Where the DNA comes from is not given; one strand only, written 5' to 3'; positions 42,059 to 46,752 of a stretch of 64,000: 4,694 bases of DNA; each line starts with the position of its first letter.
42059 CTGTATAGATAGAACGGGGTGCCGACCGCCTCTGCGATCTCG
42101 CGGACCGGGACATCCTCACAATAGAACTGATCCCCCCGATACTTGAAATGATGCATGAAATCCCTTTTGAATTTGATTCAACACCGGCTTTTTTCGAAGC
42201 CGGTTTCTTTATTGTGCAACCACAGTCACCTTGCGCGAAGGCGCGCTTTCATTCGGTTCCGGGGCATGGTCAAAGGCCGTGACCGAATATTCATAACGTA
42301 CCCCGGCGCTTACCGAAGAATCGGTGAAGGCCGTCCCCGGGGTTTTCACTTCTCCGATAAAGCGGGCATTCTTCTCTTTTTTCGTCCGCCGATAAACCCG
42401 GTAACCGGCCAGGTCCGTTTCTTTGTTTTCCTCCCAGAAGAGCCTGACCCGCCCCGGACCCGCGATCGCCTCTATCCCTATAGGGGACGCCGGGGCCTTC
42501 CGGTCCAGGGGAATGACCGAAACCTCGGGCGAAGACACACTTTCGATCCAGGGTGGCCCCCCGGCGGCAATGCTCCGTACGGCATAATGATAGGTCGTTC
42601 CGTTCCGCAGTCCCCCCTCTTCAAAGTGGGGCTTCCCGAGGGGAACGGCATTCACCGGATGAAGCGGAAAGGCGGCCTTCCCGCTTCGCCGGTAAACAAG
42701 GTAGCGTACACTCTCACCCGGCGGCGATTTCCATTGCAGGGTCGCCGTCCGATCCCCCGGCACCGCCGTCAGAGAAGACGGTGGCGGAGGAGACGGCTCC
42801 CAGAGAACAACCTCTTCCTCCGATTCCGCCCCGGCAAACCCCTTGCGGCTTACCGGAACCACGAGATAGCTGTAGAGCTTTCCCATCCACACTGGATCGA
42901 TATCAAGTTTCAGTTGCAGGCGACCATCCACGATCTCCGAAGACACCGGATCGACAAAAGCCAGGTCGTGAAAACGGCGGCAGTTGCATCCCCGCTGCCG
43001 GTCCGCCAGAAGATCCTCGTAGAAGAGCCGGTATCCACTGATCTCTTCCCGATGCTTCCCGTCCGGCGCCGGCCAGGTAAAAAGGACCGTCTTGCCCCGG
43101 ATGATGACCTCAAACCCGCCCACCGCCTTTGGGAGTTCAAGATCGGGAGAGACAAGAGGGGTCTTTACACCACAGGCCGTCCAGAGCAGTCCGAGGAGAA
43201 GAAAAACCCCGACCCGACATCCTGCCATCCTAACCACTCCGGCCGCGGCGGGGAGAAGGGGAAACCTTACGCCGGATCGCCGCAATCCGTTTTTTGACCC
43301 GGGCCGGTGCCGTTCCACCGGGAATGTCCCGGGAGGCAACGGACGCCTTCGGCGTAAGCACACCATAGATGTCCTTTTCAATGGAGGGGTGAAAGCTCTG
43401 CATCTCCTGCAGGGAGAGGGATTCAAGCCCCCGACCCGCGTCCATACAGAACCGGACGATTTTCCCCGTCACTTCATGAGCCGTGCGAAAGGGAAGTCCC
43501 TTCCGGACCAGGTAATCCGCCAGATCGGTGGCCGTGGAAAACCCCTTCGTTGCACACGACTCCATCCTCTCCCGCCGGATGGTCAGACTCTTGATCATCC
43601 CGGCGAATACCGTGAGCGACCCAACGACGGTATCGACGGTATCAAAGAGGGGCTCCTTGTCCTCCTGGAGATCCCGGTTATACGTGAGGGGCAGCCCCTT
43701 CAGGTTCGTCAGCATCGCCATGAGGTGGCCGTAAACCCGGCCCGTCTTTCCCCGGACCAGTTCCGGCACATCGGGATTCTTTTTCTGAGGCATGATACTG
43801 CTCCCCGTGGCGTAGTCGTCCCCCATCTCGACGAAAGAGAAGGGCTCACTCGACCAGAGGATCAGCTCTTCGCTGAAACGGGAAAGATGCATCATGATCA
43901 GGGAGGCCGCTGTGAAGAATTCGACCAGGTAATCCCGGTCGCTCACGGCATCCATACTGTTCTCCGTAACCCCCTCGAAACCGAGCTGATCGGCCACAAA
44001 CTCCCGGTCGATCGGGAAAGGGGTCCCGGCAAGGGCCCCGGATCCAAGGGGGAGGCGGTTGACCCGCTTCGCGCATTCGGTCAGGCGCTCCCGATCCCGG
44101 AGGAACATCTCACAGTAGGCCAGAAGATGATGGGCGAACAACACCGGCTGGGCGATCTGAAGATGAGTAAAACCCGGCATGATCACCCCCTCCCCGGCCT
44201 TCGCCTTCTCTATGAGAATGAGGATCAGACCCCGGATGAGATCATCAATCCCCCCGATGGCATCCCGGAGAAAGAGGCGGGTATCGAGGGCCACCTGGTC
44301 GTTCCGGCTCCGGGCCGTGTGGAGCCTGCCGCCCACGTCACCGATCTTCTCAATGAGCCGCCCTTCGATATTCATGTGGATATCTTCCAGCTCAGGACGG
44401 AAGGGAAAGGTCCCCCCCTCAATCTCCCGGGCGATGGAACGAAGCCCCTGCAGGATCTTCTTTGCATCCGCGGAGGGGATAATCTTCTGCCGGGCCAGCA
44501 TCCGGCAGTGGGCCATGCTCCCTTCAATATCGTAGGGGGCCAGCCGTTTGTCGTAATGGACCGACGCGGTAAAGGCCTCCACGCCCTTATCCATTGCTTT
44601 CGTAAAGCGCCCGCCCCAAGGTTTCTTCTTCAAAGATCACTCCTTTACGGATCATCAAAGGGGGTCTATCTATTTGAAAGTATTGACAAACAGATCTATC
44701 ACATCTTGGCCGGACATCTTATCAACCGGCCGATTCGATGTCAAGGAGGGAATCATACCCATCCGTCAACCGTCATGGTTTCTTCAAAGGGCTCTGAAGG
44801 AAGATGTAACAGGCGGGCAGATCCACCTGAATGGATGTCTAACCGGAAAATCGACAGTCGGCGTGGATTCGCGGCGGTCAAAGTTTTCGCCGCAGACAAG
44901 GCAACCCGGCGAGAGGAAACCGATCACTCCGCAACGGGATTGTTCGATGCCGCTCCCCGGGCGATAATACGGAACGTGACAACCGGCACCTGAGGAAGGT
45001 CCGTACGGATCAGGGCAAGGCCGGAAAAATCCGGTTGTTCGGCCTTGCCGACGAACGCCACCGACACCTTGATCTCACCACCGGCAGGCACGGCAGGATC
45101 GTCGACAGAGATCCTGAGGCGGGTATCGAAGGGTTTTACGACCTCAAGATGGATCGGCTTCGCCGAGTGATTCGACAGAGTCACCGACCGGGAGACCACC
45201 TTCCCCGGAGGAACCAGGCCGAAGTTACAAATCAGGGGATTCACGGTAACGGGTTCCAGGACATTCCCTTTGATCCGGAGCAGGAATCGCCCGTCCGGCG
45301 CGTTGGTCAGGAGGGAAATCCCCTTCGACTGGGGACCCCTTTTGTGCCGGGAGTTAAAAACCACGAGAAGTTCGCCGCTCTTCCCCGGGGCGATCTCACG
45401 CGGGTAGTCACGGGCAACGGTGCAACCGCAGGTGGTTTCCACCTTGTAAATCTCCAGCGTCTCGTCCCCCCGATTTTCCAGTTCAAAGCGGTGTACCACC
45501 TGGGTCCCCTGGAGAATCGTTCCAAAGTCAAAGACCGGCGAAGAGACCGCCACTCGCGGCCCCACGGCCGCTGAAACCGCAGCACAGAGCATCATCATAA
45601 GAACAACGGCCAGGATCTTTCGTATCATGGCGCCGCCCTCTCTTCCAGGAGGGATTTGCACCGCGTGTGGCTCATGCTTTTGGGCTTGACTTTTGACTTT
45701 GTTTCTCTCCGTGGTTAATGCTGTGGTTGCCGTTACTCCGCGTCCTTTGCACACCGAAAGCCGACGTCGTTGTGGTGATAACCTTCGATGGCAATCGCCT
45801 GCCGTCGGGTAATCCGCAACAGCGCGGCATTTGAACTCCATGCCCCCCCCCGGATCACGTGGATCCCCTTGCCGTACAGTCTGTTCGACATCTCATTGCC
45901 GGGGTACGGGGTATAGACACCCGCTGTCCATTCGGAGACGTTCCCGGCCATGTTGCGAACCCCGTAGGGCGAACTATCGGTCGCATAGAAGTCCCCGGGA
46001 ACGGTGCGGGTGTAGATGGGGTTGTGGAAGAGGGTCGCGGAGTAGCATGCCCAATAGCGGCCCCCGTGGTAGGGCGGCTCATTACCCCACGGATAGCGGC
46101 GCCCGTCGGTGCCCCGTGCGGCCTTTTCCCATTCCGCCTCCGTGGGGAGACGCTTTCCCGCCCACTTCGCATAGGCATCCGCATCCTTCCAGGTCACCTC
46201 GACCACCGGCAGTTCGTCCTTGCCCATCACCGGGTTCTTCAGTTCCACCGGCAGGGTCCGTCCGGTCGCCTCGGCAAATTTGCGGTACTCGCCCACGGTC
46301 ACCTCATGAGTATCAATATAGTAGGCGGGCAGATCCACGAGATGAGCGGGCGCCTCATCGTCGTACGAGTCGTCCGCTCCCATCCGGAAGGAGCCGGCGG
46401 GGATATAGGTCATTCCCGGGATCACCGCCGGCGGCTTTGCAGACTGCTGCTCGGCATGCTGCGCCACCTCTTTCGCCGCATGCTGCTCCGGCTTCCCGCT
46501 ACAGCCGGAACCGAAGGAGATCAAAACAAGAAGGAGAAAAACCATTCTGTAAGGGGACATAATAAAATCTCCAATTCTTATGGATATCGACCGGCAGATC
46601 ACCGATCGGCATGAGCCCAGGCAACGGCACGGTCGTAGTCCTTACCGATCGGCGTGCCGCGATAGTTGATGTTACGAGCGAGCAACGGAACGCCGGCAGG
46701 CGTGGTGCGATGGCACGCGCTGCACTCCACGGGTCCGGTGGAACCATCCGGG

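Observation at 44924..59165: Candidate extracytoplasmic electron-transfer module: PEP-CTERM proteins + giant multiheme cytochromes + PPIase + FGE-like + DUF1573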

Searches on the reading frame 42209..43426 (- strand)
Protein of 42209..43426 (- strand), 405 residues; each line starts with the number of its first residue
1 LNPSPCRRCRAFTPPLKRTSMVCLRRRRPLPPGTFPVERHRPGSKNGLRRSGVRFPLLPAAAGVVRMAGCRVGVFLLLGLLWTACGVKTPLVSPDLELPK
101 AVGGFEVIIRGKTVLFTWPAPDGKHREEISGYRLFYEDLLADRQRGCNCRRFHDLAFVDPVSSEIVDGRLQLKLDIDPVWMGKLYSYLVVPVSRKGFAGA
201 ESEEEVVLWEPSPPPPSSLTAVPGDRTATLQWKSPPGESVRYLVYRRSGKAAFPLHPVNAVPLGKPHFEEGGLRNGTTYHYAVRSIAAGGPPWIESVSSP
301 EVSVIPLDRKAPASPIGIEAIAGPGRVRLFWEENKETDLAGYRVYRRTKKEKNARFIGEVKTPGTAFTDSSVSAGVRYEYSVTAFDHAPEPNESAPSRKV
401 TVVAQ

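Call 48: search_protein_families(library=pfam, proteins=[window:42209-43426:-], max_evalue=0.001)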
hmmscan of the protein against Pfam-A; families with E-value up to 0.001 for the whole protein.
window:42209-43426:- (405 aa): 1 family
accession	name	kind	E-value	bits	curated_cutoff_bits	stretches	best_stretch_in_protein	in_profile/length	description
PF00041.27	fn3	-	7.3e-12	45.8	25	0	215-290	2-73/84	Fibronectin type III domain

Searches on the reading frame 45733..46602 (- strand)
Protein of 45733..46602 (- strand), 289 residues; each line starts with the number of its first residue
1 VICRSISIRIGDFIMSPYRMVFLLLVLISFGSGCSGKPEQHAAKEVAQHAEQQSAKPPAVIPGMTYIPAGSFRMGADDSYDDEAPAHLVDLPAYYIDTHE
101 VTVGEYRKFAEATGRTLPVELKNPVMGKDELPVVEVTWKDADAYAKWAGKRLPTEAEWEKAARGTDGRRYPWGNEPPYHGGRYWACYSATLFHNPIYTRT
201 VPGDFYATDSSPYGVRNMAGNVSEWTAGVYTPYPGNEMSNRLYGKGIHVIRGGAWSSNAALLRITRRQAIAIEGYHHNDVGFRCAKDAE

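Call 4: search_protein_families(library=pfam, proteins=[window:45733-46602:-], max_evalue=0.01)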
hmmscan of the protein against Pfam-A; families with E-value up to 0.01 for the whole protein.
window:45733-46602:- (289 aa): 1 family
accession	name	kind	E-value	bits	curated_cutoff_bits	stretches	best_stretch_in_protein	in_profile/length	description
PF03781.23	FGE-sulfatase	-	8.1e-57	193.2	23.3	1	62-286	3-255/255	Sulfatase-modifying factor enzyme 1-like domain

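Call 5: search_protein_families(library=ncbifam, proteins=[window:45733-46602:-], max_evalue=0.01)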
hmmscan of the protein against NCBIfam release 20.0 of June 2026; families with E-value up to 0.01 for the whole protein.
window:45733-46602:- (289 aa): 8 families
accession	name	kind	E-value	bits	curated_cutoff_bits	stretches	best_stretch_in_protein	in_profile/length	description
TIGR03440.2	egtB_TIGR03440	equivalog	5.1e-32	111.5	360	2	128-269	271-398/413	ergothioneine biosynthesis protein EgtB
TIGR03525.2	GldK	equivalog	8.3e-31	107.7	350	2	129-287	218-406/408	T9SS ring complex lipoprotein PorK/GldK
NF041186.1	SenA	equivalog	1.7e-30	106.7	420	2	129-284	269-380/382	selenoneine synthase SenA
NF051459.1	pyoverdine_PvdO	equivalog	1.1e-12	47.7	500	1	54-287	26-279/280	dihydropyoverdine dehydrogenase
TIGR03524.1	GldJ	equivalog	1.2e-11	44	458.2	1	209-243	344-378/559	gliding motility lipoprotein GldJ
TIGR02171.1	Fb_sc_TIGR02171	subfamily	1.5e-11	43.1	544.35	2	148-285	157-280/912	TIGR02171 family lipoprotein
TIGR03530.1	GldJ_short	equivalog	2.6e-06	26.6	382.9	0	201-233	288-320/396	gliding motility lipoprotein GldJ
TIGR04344.1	ovoA_Nterm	equivalog_domain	1.1e-05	24.5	400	1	134-284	298-443/444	5-histidylcysteine sulfoxide synthase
